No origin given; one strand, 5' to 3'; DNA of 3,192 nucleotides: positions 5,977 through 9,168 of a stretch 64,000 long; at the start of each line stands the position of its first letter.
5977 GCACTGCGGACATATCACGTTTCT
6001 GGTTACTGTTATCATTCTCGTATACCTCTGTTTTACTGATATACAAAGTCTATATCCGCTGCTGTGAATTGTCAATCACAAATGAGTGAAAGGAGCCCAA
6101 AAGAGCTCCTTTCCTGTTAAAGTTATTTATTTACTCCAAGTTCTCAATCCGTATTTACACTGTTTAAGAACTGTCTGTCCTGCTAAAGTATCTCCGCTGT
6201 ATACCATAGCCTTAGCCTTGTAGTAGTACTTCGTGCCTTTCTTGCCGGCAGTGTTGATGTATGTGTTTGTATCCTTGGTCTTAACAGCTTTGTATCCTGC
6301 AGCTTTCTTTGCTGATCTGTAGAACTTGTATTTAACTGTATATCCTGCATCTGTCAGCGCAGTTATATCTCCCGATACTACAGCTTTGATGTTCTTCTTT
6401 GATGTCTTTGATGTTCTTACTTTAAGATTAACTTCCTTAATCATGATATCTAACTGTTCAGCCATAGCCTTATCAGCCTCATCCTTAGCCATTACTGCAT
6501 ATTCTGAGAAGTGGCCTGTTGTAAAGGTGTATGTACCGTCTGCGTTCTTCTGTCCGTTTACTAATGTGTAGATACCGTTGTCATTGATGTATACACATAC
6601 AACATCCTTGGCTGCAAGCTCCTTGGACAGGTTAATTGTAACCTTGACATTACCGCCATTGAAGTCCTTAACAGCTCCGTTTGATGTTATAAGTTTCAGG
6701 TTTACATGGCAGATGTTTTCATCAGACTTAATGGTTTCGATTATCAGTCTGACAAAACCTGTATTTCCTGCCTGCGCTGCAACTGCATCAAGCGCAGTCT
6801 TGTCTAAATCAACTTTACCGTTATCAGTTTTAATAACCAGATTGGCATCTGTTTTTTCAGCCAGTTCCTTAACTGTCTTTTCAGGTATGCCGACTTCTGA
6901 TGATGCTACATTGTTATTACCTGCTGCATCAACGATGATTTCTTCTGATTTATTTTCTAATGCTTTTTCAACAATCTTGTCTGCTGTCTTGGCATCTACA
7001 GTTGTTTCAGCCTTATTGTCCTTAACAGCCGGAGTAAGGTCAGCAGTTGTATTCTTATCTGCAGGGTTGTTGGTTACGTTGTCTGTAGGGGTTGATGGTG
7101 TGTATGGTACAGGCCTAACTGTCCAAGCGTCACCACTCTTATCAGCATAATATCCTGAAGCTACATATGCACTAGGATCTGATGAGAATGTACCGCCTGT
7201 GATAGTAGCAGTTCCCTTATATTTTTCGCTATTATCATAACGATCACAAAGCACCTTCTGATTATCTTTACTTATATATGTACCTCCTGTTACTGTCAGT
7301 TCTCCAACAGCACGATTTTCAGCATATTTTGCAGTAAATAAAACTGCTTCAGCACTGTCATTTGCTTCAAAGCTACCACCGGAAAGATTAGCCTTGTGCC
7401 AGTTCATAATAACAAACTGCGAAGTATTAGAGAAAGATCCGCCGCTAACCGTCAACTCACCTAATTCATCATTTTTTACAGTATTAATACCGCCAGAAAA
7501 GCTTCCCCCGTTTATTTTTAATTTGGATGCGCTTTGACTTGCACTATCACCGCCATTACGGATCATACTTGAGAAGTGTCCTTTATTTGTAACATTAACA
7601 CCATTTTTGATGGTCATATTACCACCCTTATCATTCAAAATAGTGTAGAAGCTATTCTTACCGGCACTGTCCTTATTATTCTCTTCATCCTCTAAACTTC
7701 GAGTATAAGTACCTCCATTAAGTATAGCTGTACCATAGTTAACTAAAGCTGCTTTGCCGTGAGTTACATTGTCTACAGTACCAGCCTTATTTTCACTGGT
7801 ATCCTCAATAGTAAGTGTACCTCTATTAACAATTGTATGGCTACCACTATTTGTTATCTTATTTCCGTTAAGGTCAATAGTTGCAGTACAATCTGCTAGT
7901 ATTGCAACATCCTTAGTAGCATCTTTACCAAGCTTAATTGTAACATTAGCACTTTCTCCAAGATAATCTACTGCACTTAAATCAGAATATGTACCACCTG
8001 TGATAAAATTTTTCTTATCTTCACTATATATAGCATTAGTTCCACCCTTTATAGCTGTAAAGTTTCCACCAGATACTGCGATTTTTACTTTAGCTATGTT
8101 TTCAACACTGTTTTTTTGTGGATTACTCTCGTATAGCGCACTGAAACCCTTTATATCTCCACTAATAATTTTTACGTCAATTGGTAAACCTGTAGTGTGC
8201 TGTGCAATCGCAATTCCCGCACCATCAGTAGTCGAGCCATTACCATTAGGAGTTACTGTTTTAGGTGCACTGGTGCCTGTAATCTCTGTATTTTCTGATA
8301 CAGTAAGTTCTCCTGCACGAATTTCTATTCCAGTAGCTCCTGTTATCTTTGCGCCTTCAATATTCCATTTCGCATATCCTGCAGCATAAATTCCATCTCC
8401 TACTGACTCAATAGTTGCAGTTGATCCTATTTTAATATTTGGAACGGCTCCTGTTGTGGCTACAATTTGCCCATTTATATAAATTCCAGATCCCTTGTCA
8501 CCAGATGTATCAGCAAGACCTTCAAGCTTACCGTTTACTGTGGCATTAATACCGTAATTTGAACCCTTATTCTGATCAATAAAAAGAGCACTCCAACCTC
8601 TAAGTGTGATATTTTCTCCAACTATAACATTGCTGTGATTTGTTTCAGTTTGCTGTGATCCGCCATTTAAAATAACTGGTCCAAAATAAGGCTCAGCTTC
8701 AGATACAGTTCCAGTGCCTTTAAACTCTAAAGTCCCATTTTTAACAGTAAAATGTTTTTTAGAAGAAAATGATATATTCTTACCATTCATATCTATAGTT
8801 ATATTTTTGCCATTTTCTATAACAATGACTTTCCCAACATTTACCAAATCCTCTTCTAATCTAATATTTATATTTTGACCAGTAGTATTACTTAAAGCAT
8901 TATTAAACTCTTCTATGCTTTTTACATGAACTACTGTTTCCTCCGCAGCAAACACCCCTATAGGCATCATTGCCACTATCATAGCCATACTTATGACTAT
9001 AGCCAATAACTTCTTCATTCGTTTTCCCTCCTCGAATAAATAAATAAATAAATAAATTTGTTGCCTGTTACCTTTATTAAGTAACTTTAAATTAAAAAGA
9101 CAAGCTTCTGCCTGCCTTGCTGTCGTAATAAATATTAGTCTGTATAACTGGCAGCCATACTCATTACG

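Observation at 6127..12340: Tandemly duplicated cassette: promoter + riboswitch + ~900-960 aa secreted repeat protein, twice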

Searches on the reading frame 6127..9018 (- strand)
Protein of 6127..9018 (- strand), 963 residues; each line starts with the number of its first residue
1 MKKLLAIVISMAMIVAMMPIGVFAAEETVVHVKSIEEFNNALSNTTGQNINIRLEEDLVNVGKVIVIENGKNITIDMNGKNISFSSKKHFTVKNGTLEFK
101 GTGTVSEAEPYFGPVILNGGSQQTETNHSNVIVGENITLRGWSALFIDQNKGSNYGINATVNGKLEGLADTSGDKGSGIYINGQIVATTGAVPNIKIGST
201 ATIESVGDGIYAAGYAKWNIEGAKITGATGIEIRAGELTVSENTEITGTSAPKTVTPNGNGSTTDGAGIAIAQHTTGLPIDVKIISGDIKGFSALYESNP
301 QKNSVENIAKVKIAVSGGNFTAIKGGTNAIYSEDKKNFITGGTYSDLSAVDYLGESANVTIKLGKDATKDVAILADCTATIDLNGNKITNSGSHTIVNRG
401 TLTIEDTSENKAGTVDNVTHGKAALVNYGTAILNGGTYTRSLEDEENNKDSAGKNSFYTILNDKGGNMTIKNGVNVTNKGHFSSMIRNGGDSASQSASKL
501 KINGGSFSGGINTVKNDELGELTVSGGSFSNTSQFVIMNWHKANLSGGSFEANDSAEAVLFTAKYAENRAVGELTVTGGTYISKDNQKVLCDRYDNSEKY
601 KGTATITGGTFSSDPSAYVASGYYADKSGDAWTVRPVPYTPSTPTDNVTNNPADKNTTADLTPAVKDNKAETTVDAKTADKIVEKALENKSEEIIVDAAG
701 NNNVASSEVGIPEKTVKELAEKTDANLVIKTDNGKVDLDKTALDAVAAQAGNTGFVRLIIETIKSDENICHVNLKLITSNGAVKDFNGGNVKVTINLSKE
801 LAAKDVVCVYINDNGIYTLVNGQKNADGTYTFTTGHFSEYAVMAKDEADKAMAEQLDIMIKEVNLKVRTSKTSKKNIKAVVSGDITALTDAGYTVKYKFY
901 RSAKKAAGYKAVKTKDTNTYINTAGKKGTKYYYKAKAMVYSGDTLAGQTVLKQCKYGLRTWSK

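Call 6: search_protein_families(library=pfam, proteins=[window:6127-9018:-], max_evalue=1)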
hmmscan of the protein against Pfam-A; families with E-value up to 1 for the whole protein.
window:6127-9018:- (963 aa): 0 families

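Call 12: search_protein_families(library=ncbifam, proteins=[window:6127-9018:-], max_evalue=1)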
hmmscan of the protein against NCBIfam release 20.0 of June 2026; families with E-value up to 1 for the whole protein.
window:6127-9018:- (963 aa): 1 family
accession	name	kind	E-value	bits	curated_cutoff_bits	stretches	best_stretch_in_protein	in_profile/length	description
NF033218.1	anchor_AmaP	equivalog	0.084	12.6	55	1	722-777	73-129/166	alkaline shock response membrane anchor protein AmaP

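Call 13: search_solved_structures(query=window:6127-9018:-, max_evalue=1)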
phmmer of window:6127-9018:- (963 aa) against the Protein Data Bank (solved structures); distinct sequences matched with E-value up to 1: 2.
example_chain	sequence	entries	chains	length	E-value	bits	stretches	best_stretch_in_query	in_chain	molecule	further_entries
3mpc_A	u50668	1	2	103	0.062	14.5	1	894-948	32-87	Fn3-like protein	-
2qma_A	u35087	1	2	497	0.2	12.8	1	577-628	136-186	Diaminobutyrate-pyruvate transaminase and L-2,4-diaminobutyrate decarboxylase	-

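Call 14: find_homologous_proteins(query=window:6127-9018:-, max_evalue=0.001)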
Query window:6127-9018:- (963 aa): 2852 proteins with E <= 0.001 among 8000 candidates; the best 120 are listed.
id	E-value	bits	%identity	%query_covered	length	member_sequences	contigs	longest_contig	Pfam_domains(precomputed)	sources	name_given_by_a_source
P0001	0.0e+0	1989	96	100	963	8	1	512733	-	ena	-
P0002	0.0e+0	1354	68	100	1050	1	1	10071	-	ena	-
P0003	0.0e+0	1329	68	100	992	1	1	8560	-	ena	-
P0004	0.0e+0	1325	70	100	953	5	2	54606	-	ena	-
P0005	0.0e+0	1236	65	100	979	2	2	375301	-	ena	-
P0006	0.0e+0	1186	88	65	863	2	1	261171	-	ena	-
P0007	0.0e+0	1130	84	63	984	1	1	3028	-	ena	-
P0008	0.0e+0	1124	61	100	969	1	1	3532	-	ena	-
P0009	0.0e+0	1080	80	65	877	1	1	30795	-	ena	-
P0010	0.0e+0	1074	81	63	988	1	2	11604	-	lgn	-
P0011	0.0e+0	1048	79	63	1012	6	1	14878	-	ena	-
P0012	0.0e+0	1046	43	9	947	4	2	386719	-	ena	-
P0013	0.0e+0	1045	43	9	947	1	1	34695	-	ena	-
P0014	0.0e+0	1020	77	63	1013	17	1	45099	-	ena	-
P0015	0.0e+0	1015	80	63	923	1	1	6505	-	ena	-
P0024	2.5e-237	808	52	100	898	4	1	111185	-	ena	-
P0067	6.8e-196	671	45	100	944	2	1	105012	-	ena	-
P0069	5.9e-188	645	76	40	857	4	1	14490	-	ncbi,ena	-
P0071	2.6e-185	636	46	9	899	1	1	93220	-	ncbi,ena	-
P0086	4.9e-156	539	60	30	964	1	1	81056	-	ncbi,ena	-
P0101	3.4e-137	477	45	66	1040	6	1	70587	PF03442.21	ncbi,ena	-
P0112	9.3e-135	469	45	65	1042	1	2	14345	PF03442.21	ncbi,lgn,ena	-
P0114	5.4e-133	463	46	33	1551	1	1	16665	-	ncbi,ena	-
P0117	5.2e-127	443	55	46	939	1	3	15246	PF00395.26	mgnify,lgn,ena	mgnify:CR=1 FL=1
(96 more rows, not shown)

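Call 15: list_cluster_members(proteins=[P0069, P0071, P0086, P0101, P0112, P0114, P0117, P0001])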
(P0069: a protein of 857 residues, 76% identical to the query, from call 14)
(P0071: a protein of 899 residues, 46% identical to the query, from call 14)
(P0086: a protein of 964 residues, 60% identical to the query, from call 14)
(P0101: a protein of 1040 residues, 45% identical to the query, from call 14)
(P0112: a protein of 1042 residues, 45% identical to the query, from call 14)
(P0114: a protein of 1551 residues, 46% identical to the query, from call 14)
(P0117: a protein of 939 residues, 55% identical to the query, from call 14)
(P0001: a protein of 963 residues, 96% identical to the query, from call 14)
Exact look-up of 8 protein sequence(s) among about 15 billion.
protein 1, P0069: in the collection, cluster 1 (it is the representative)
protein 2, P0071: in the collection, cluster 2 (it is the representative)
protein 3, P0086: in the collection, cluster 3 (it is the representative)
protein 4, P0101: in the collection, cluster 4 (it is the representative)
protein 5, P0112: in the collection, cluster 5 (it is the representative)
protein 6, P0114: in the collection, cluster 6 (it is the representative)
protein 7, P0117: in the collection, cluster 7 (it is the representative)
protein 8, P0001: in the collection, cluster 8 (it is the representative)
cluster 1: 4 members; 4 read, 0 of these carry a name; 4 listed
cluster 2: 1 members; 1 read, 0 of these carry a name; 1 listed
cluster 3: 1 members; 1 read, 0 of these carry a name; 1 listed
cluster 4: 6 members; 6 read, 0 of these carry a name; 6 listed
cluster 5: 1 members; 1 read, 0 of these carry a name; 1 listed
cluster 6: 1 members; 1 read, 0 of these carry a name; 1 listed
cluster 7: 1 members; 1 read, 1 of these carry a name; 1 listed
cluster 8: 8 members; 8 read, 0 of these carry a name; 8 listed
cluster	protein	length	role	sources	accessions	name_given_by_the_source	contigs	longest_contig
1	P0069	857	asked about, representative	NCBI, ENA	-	-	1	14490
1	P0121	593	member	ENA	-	-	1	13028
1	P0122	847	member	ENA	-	-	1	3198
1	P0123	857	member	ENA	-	-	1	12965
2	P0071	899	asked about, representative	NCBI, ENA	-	-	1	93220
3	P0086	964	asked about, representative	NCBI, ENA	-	-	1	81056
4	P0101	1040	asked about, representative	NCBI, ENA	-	-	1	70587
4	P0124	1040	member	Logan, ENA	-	-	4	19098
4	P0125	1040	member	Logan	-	-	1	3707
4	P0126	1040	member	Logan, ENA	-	-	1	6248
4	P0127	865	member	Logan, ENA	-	-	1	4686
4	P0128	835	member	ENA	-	-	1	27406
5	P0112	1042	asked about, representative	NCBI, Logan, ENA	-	-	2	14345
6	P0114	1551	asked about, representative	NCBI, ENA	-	-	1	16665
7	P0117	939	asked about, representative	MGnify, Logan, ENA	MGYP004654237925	CR=1 FL=1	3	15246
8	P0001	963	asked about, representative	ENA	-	-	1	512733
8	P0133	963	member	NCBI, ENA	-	-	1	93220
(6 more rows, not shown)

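Call 17: find_encoding_contigs(protein=window:6127-9018:-, flank=10000, max_places=4)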
Protein window:6127-9018:- (963 aa): no gene with exactly this product is on record in the collection.

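Call 18: find_encoding_contigs(protein=P0133, flank=10000, max_places=3)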
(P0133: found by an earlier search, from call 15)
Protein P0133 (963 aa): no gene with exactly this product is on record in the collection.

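Call 19: find_encoding_contigs(protein=P0001, flank=10000, max_places=3)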
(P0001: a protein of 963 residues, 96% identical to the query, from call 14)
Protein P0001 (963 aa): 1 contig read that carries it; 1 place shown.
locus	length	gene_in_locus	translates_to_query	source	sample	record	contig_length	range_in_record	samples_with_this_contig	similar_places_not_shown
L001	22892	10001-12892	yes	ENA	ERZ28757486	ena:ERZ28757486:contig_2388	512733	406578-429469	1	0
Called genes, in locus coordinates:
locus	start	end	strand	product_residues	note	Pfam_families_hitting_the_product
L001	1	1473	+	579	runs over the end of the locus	PF18998:Flg_new_2 (weak)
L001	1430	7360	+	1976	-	PF09479:Flg_new, PF18614:RNase_II_C_S1 (faint), PF21613:Pesticin_RB (faint), PF25185:Tad3 (faint)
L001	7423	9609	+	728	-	-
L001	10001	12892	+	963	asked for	-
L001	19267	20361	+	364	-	PF01168:Ala_racemase_N, PF14031:D-ser_dehydrat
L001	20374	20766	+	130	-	PF01042:Ribonuc_L-PSP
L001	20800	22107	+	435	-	PF01546:Peptidase_M20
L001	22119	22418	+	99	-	PF00106:adh_short, PF13561:adh_short_C2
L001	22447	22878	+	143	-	PF00106:adh_short, PF13561:adh_short_C2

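Call 61: find_encoding_contigs(protein=P0012, flank=6000, max_places=2)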
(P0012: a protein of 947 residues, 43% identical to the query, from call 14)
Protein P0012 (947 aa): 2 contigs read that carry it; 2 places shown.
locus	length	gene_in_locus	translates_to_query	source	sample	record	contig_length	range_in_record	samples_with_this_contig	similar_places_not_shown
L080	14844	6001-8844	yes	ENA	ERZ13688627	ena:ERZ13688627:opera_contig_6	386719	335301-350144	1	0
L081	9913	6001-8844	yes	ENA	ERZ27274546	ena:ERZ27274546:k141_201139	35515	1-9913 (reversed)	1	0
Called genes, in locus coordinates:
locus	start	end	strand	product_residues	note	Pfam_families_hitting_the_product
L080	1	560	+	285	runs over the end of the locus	PF00041:fn3 (weak), PF01551:Peptidase_M23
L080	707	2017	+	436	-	PF13375:RnfC_N, PF01512:Complex1_51K, PF10531:SLBB, PF12837:Fer4_6 (weak), PF12838:Fer4_7, PF13183:Fer4_8 (weak), PF13187:Fer4_9 (weak), PF13237:Fer4_10, +5 more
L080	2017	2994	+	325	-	PF03116:NQR2_RnfD_RnfE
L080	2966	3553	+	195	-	PF04205:FMN_bind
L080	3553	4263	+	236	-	PF02508:Rnf-Nqr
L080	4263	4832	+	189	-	PF02508:Rnf-Nqr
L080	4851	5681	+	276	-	PF04060:FeS, PF00037:Fer4, PF12837:Fer4_6 (weak), PF12838:Fer4_7, PF13187:Fer4_9 (weak), PF14697:Fer4_21 (weak), PF00037:Fer4, PF12837:Fer4_6 (weak), +3 more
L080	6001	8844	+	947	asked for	-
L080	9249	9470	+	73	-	-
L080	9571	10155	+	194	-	-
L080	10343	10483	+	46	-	-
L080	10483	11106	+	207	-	PF02223:Thymidylate_kin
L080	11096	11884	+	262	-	PF13177:DNA_pol3_delta2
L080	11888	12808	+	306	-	PF04468:PSP1, PF28472:PSP1_3rd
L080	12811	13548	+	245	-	PF05175:MTS, PF02475:TRM5-TYW2_MTfase (weak), PF06325:PrmA (weak), PF12847:Methyltransf_18 (weak), PF13847:Methyltransf_31, PF13649:Methyltransf_25 (weak)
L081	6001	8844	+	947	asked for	-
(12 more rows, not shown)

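Call 62: find_encoding_contigs(protein=P0005, flank=6000, max_places=2)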
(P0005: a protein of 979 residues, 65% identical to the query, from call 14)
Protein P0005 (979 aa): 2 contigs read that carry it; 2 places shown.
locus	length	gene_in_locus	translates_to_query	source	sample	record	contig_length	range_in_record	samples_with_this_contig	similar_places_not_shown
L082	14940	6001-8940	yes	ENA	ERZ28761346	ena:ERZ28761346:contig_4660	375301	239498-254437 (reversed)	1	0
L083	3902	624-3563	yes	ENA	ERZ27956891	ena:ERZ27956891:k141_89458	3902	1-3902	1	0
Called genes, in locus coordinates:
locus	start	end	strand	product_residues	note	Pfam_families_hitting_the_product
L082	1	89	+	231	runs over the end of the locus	PF12784:PDDEXK_2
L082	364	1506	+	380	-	PF12323:HTH_OrfB_IS605, PF01385:OrfB_IS605, PF07282:Cas12f1-like_TNB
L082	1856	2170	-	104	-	PF01381:HTH_3 (weak), PF13443:HTH_26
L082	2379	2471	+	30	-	-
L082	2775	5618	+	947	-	-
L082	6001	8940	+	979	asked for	-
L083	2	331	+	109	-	?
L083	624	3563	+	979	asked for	-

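Call 63: find_encoding_contigs(protein=P0004, flank=6000, max_places=2)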
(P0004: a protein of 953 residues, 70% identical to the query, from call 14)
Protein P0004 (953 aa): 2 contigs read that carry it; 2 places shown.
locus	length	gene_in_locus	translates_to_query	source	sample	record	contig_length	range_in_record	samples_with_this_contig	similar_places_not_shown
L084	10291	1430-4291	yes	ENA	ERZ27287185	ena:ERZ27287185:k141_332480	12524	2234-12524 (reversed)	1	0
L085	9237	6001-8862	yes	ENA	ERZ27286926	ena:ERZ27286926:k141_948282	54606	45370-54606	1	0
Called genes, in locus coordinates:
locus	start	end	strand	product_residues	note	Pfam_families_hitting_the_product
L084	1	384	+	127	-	?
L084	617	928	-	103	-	PF01381:HTH_3 (weak), PF13443:HTH_26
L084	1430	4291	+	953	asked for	-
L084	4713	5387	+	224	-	-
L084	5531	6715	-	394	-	PF01548:DEDD_Tnp_IS110, PF02371:Transposase_20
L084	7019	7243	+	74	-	-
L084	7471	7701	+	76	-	-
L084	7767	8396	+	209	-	PF03848:TehB, PF13489:Methyltransf_23 (weak), PF08241:Methyltransf_11, PF08242:Methyltransf_12 (weak), PF13649:Methyltransf_25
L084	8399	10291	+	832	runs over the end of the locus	PF04851:ResIII, PF00271:Helicase_C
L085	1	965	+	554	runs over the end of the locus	PF00920:ILVD_EDD_N, PF24877:ILV_EDD_C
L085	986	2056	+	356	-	PF01063:Aminotran_4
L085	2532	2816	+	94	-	PF12784:PDDEXK_2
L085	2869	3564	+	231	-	PF12784:PDDEXK_2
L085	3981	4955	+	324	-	PF12784:PDDEXK_2, PF27070:HTH_Rpn_C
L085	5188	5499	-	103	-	PF01381:HTH_3 (weak), PF13443:HTH_26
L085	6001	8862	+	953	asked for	-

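Call 65: find_encoding_contigs(protein=P0024, flank=6000, max_places=1)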
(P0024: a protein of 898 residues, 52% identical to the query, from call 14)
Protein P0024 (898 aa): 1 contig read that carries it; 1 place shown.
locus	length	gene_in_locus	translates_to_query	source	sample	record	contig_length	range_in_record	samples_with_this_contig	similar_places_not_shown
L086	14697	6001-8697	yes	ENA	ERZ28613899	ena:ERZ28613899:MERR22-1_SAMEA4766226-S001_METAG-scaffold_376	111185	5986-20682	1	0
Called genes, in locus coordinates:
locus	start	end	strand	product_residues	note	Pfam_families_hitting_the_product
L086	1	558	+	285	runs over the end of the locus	PF00041:fn3 (weak), PF01551:Peptidase_M23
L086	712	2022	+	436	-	PF13375:RnfC_N, PF01512:Complex1_51K, PF10531:SLBB, PF12837:Fer4_6 (weak), PF12838:Fer4_7, PF13183:Fer4_8 (weak), PF13187:Fer4_9 (weak), PF13237:Fer4_10, +5 more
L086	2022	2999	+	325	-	PF03116:NQR2_RnfD_RnfE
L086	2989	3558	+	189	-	PF04205:FMN_bind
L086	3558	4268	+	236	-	PF02508:Rnf-Nqr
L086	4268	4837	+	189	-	PF02508:Rnf-Nqr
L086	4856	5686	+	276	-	PF04060:FeS, PF00037:Fer4, PF12837:Fer4_6 (weak), PF12838:Fer4_7, PF13187:Fer4_9 (weak), PF14697:Fer4_21 (weak), PF00037:Fer4, PF12837:Fer4_6 (weak), +5 more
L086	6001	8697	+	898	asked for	-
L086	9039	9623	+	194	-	PF05198:IF3_N, PF00707:IF3_C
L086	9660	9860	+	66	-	PF01632:Ribosomal_L35p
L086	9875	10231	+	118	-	PF00453:Ribosomal_L20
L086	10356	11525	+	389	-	PF01841:Transglut_core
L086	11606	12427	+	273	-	PF03419:Peptidase_U4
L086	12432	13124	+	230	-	PF04542:Sigma70_r2, PF04545:Sigma70_r4, PF01381:HTH_3 (weak)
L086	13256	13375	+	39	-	-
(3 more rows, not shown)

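Call 66: find_encoding_contigs(protein=P0067, flank=6000, max_places=1)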
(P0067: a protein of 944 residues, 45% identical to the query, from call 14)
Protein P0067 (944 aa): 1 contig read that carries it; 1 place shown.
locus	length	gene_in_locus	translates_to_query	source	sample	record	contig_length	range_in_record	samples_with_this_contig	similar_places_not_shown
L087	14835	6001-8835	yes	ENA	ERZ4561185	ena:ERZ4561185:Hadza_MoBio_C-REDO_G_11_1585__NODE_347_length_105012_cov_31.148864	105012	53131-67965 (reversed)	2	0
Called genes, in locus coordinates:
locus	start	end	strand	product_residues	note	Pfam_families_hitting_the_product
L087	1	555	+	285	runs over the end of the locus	PF00041:fn3 (weak), PF01551:Peptidase_M23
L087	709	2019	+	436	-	PF13375:RnfC_N, PF01512:Complex1_51K, PF10531:SLBB, PF12837:Fer4_6 (weak), PF12838:Fer4_7, PF13183:Fer4_8 (weak), PF13187:Fer4_9 (weak), PF13237:Fer4_10, +5 more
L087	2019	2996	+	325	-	PF03116:NQR2_RnfD_RnfE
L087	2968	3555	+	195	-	PF04205:FMN_bind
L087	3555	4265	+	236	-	PF02508:Rnf-Nqr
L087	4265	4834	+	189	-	PF02508:Rnf-Nqr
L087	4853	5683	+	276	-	PF04060:FeS, PF00037:Fer4, PF12837:Fer4_6 (weak), PF12838:Fer4_7, PF13187:Fer4_9, PF14697:Fer4_21 (weak), PF00037:Fer4, PF12837:Fer4_6, +4 more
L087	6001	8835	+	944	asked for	-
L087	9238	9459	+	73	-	-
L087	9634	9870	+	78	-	-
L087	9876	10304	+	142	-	-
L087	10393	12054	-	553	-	PF05833:NFACT_N, PF05670:NFACT-R_1, PF18297:NFACT-R_2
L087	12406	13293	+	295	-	PF03755:YicC-like_N, PF08340:YicC-like_C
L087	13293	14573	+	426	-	PF13167:GTP-bdg_N, PF02421:FeoB_N (faint), PF16360:GTP-bdg_M, PF01926:MMR_HSR1, PF19275:HflX_C (weak)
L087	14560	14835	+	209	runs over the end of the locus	PF01205:Impact_N, PF09186:DUF1949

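Call 67: find_encoding_contigs(protein=P0071, flank=10000, max_places=1)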
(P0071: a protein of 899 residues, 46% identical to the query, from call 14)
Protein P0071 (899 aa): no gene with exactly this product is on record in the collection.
